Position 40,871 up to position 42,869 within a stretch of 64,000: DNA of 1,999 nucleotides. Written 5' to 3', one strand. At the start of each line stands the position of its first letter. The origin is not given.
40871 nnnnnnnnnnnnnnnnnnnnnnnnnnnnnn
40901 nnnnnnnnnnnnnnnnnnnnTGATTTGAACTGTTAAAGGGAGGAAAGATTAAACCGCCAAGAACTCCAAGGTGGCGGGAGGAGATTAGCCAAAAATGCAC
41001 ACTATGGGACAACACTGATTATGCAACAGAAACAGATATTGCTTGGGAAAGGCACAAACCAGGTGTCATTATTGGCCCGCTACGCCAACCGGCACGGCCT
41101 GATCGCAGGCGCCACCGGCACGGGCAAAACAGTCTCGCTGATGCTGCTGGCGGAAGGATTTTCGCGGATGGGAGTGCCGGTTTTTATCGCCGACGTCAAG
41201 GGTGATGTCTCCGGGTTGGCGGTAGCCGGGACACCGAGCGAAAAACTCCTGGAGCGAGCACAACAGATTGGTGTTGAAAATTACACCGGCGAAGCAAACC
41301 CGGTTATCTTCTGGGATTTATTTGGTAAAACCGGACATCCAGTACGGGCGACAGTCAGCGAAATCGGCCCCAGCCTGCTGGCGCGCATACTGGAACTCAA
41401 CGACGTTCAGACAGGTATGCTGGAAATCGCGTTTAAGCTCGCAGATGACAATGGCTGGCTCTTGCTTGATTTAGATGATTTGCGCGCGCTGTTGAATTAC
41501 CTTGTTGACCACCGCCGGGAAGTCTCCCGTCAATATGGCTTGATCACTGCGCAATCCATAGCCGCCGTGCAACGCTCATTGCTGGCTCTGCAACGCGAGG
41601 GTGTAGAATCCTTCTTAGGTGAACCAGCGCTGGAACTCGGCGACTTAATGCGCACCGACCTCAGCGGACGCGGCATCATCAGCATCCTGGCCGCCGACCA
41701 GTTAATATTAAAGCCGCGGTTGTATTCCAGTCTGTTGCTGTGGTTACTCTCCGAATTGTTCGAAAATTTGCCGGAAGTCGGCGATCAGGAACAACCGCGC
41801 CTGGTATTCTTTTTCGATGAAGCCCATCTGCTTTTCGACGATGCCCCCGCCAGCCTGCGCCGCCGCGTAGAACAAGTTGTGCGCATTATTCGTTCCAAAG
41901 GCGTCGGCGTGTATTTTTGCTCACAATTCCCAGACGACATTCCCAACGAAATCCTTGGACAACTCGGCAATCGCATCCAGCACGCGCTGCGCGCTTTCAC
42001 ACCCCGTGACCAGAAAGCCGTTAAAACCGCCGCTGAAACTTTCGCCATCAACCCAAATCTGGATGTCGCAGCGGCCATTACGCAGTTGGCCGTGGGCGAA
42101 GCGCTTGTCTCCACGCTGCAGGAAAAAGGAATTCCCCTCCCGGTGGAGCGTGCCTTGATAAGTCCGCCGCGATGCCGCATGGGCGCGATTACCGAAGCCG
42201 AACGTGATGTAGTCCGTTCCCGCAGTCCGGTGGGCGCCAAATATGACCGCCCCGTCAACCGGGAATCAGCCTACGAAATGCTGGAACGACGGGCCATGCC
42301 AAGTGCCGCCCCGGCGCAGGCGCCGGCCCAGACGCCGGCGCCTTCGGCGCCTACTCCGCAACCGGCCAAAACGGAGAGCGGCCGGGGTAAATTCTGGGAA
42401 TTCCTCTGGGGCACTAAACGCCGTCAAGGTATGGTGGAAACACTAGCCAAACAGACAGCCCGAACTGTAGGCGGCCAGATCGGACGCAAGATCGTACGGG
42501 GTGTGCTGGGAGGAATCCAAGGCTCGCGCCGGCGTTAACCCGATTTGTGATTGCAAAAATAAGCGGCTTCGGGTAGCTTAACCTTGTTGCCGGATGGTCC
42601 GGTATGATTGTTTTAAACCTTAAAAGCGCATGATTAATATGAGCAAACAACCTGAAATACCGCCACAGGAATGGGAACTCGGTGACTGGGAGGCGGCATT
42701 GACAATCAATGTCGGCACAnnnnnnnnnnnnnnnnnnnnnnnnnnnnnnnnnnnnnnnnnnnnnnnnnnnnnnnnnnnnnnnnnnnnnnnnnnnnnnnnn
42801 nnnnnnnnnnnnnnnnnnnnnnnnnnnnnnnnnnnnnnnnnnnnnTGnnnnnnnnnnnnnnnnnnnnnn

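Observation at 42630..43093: Translationally coupled pair of desulforedoxin-like genes: a monomer plus a single-chain tandem 'pseudo-dimer'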

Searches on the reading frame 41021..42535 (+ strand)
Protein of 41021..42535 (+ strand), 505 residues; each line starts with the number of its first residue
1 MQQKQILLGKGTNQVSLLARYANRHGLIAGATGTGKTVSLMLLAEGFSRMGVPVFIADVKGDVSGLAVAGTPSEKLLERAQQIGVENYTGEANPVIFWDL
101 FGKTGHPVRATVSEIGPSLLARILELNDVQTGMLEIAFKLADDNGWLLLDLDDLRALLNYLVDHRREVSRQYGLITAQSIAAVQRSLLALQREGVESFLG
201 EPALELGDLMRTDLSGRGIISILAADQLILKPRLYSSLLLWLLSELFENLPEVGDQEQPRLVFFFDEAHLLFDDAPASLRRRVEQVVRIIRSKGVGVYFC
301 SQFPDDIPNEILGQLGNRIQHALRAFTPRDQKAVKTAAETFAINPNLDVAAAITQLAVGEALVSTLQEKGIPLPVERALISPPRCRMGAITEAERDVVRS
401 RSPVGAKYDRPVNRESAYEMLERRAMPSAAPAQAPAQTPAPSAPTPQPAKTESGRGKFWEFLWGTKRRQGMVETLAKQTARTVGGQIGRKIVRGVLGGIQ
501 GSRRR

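Call 3: search_protein_families(library=pfam, proteins=[window:41021-42535:+], max_evalue=1)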
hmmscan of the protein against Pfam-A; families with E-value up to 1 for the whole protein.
window:41021-42535:+ (505 aa): 18 families
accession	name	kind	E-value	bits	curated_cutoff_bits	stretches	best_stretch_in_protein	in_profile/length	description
PF05872.18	HerA_C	-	4e-213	709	22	1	9-505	7-502/502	Helicase HerA-like C-terminal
PF01935.23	DUF87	-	6.1e-07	30.2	23.2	1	16-194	15-173/220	Helicase HerA, central domain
PF12846.13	AAA_10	-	3e-06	27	27.5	1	236-366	219-342/362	AAA-like domain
PF04851.21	ResIII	-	0.0014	19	22.5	1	21-49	21-49/164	Type III restriction enzyme, res subunit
PF01580.24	FtsK_SpoIIIE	-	0.0014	18.6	24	1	21-43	38-59/221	FtsK/SpoIIIE family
PF13401.12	AAA_22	-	0.0022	18.7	27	1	23-61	5-43/130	AAA domain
PF09848.15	SLFN-g3_helicase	-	0.0057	16.4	24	0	255-300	75-121/354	Schlafen group 3, DNA/RNA helicase domain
PF13604.12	AAA_30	-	0.01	16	27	1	23-78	18-64/191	AAA domain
PF10412.15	TrwB_AAD_bind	-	0.011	15.1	20.5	1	14-62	6-54/387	Type IV secretion-system coupling protein DNA-binding domain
PF13481.12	AAA_25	-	0.04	14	27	1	26-87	36-98/195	AAA domain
PF00004.35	AAA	-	0.042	14.8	21.2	0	27-97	2-62/131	ATPase family associated with various cellular activities (AAA)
PF25199.1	nSTAND_NTPase5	-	0.054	13.8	34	0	27-44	45-62/145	Novel STAND NTPase 5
PF06414.18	Zeta_toxin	-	0.081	12.8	22.3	0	26-51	19-44/199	Zeta toxin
PF01656.29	CbiA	-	0.13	12.7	25.4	1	28-153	4-54/125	CobQ/CobB/MinD/ParA nucleotide binding domain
PF06745.19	ATPase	-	0.13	12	26.6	0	24-56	20-53/231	KaiC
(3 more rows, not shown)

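Call 4: search_protein_families(library=ncbifam, proteins=[window:41021-42535:+], max_evalue=1)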
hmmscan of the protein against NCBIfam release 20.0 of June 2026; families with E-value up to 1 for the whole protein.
window:41021-42535:+ (505 aa): 13 families
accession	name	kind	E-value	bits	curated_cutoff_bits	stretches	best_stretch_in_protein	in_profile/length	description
NF053655.1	CedD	equivalog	6.7e-11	41.5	600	2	192-365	359-514/527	DNA-translocating ATPase CedD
NF040937.1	HerA_Thermprot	equivalog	2.8e-09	35.9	800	2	261-363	351-448/487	DNA double-strand break repair helicase HerA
NF040819.1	helicase_HerA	equivalog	9.5e-06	24.4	970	1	264-363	407-501/561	DNA double-strand break repair helicase HerA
NF041017.1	DNA_import_CedB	equivalog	0.00035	19.3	700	1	6-64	254-317/590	DNA import protein CedB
NF010447.0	PRK13873.1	equivalog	0.0024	15.8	1020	1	25-63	443-482/815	conjugal transfer protein TrbE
NF042944.1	HerA_antiphage_2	equivalog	0.0095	14.7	850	1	263-337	431-507/576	anti-phage-associated helicase HerA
TIGR00929.1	VirB4_CagE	subfamily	0.013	13.7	643.1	1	24-60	438-475/792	VirB4 family type IV secretion/conjugal transfer ATPase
NF052333.1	ATPase_TcpF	exception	0.023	12.6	1100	1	283-366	703-783/813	conjugal transfer ATPase TcpF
TIGR03743.1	SXT_TraD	subfamily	0.03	12.7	366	1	13-62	163-214/636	conjugative transfer system coupling protein TraD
NF045975.1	VirB4_plasma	equivalog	0.051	11.2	590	1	255-306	755-806/894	Mbov_0397 family ICE element conjugal transfer ATPase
NF033849.1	ser_rich_anae_1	subfamily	0.072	10.4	650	1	22-48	758-784/1163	serine-rich protein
NF010404.0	PRK13830.1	subfamily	0.084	10.6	810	0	25-58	458-492/818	conjugal transfer protein TrbE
NF001679.0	PRK00440.1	equivalog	0.14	11.2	303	0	261-290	105-134/322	replication factor C small subunit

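Call 72: search_protein_families(library=padloc, proteins=[window:41021-42535:+], max_evalue=0.01)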
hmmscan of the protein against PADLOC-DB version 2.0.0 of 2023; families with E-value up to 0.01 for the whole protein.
window:41021-42535:+ (505 aa): 8 families
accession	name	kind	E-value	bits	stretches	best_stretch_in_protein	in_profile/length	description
PDLC04140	mad8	-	2e-15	55.2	1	23-365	27-288/314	mads_8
PDLC04105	HerA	-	1e-10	38.8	1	255-363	415-522/576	-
PDLC04103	HerA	-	3.1e-10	37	1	256-367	438-547/579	-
PDLC01055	HerA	-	4.7e-09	33.6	1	242-314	403-474/532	Type III coevolved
PDLC04104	HerA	-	0.00016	18.5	1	258-363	218-323/379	-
PDLC04100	HerA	-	0.00073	16.3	0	236-362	420-541/580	-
PDLC02188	HerA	-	0.0061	13.4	0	278-362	450-528/578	-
PDLC04106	HerA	-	0.0083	12.7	0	246-365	498-617/667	-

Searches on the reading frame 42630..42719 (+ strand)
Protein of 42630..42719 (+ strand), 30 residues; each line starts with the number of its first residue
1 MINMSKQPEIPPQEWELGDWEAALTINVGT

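Call 68: search_protein_families(library=pfam, proteins=[window:42630-42719:+], max_evalue=1)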
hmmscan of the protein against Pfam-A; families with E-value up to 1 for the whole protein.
seq(30 aa): 0 families
